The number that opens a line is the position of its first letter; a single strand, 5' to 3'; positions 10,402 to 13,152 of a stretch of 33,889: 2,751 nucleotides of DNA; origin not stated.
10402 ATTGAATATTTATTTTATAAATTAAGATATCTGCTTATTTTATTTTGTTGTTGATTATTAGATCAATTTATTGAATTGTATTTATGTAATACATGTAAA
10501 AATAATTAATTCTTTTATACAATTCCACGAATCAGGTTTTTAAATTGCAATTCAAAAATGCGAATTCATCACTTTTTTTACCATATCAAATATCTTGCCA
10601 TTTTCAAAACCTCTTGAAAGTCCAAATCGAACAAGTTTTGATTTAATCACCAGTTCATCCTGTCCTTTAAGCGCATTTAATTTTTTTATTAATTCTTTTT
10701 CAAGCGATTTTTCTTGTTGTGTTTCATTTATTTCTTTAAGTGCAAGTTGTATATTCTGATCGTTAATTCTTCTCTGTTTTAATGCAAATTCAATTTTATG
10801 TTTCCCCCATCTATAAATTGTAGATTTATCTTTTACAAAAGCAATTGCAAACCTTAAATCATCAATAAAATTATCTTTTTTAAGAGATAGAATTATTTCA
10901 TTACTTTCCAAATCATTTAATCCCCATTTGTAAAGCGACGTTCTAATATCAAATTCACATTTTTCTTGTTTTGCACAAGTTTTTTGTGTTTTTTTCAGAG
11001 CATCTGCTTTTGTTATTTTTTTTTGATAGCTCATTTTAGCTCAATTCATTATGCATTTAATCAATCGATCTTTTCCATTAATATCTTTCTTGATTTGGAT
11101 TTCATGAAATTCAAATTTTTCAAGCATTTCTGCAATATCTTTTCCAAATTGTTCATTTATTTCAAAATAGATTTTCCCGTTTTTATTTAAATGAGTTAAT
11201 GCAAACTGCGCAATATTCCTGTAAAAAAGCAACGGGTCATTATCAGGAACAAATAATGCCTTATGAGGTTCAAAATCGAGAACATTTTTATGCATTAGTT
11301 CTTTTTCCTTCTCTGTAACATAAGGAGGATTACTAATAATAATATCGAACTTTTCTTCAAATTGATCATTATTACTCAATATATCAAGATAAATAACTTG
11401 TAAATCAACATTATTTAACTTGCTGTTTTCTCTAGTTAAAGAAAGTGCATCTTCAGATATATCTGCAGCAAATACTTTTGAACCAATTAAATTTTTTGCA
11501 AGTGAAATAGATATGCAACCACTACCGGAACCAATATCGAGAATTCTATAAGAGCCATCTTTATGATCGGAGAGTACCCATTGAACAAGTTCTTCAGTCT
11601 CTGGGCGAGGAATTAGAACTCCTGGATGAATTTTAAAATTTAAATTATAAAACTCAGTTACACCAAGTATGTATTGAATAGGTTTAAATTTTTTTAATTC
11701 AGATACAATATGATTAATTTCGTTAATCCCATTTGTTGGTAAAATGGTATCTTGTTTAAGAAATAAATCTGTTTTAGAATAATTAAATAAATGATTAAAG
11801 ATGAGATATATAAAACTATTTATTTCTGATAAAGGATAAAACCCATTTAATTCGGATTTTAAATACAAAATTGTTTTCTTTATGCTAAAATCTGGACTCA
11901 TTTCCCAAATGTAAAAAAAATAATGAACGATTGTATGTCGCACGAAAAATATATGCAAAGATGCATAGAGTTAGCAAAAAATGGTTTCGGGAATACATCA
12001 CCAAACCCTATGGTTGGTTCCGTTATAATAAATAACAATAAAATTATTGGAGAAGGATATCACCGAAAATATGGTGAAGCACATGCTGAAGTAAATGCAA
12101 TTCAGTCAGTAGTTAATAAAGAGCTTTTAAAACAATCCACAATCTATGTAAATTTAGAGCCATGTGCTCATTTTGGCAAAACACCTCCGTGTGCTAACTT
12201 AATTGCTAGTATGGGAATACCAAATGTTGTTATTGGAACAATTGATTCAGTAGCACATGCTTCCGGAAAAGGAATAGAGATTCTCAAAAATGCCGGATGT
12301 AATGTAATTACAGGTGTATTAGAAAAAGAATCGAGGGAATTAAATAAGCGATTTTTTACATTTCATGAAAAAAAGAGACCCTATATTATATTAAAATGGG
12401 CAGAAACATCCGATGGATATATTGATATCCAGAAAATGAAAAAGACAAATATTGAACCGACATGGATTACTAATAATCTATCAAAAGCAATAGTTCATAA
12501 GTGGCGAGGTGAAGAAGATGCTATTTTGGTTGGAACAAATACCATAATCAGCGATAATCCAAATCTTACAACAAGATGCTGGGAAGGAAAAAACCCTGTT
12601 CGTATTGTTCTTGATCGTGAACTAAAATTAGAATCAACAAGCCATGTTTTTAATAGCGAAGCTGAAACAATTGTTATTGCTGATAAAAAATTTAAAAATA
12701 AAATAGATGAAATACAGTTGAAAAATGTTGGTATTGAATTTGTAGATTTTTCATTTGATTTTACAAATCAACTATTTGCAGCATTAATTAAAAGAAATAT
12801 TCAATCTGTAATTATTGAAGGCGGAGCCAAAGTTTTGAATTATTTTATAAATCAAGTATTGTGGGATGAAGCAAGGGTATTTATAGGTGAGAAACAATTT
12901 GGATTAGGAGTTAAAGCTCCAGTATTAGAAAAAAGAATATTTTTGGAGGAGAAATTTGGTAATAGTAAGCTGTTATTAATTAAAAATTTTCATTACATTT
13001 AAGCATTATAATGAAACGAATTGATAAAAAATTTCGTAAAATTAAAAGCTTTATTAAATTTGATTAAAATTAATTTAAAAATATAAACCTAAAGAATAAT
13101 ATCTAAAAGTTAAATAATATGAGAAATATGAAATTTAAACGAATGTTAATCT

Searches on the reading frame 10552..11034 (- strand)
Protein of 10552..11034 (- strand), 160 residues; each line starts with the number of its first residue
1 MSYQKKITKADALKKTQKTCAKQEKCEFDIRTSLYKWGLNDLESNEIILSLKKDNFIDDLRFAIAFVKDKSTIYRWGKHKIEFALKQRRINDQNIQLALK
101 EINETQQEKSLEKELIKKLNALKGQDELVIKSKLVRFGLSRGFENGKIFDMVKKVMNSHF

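Call 12: search_protein_families(library=pfam, proteins=[window:10552-11034:-], max_evalue=0.0001)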
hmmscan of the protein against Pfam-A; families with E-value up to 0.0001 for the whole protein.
window:10552-11034:- (160 aa): 1 family
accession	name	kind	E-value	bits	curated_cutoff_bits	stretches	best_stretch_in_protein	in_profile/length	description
PF02631.22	RecX_HTH2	-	1.5e-09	38.3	26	1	58-99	1-42/42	RecX, second three-helix domain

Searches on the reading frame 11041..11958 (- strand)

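Call 12: search_protein_families(library=pfam, proteins=[window:11041-11958:-], max_evalue=0.0001)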
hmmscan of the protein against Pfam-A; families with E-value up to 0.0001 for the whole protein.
window:11041-11958:- (305 aa): 11 families
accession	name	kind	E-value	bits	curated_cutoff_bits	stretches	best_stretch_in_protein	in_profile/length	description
PF05175.20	MTS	-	1.5e-17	64.2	23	1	135-220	31-115/170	Methyltransferase small domain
PF06325.19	PrmA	-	2.8e-12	47.2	22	1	130-210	156-233/296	Ribosomal protein L11 methyltransferase (PrmA)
PF13847.12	Methyltransf_31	-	2.3e-11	44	27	1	134-213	2-84/145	Methyltransferase domain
PF13649.12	Methyltransf_25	-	3.9e-10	40.7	27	1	139-220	1-83/97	Methyltransferase domain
PF08242.18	Methyltransf_12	-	1.3e-07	32.7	30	1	140-210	1-72/98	Methyltransferase domain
PF17827.6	PrmC_N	-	8e-07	30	23.4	1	51-99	23-71/71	PrmC N-terminal domain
PF02384.22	N6_Mtase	-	1e-06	28.8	20.4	1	126-263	40-179/311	N-6 DNA Methylase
PF02475.24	TRM5-TYW2_MTfase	-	8.1e-06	26.3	28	1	138-217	39-118/164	TRM5/TYW2 methyltransferase domain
PF07669.17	Eco57I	-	1e-05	26.1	25.3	1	185-282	69-149/171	Eco57I restriction-modification methylase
PF08241.18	Methyltransf_11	-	1.3e-05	26.2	21.2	1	140-210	1-67/95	Methyltransferase domain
PF05971.18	Methyltransf_10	-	2.7e-05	24.1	23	1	110-217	70-191/299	RNA methyltransferase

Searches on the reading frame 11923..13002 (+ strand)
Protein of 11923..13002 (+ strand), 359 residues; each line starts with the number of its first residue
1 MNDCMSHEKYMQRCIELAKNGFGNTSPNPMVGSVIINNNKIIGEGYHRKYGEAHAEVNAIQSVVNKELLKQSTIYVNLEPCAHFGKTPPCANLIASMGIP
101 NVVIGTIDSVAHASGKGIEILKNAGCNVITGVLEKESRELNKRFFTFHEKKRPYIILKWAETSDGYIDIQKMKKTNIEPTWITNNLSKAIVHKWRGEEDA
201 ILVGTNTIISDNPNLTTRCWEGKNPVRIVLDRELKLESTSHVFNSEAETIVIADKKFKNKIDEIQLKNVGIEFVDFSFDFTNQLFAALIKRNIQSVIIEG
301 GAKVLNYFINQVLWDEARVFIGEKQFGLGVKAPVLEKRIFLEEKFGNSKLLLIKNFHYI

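Call 12: search_protein_families(library=pfam, proteins=[window:11923-13002:+], max_evalue=0.0001)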
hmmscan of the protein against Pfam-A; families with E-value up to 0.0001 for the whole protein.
window:11923-13002:+ (359 aa): 3 families
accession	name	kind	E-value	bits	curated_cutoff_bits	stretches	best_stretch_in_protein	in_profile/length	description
PF01872.23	RibD_C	-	2.2e-30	106.4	24.1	1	153-328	1-167/197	RibD C-terminal domain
PF00383.29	dCMP_cyt_deam_1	-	1.1e-20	73.8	25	1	6-106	3-102/102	Cytidine and deoxycytidylate deaminase zinc-binding region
PF14437.12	MafB19-deam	-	2.9e-15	56.9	27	1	5-146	1-139/142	MafB19-like deaminase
